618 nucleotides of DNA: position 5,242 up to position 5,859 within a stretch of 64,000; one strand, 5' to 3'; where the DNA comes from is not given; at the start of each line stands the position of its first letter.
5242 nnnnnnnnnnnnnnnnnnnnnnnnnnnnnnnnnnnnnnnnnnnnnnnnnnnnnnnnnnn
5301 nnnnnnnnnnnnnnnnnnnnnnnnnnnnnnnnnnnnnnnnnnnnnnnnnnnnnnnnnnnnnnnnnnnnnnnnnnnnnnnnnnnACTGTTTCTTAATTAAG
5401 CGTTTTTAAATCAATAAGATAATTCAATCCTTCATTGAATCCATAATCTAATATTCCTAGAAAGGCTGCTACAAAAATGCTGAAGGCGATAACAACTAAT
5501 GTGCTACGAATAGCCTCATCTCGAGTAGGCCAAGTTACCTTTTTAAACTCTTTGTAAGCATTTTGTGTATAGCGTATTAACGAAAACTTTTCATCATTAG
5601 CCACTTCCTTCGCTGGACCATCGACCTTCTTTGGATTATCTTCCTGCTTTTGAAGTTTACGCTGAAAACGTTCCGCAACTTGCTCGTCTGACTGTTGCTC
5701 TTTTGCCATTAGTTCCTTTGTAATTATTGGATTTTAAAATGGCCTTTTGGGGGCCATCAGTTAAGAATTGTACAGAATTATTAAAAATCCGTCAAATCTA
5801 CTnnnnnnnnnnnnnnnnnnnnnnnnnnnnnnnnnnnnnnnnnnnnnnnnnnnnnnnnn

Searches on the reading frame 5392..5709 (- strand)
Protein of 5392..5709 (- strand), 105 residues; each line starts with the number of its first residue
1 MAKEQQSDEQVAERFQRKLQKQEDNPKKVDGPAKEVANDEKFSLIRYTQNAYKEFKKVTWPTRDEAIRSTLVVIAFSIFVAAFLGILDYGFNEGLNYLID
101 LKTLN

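Call 27: search_protein_families(library=pfam, proteins=[window:5392-5709:-], max_evalue=0.00001)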
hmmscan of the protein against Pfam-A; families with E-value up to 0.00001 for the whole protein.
window:5392-5709:- (105 aa): 1 family
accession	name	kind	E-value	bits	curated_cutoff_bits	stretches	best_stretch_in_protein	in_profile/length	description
PF00584.25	SecE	-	4.6e-20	71.7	22.7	1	46-98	2-54/55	SecE/Sec61-gamma subunits of protein translocation complex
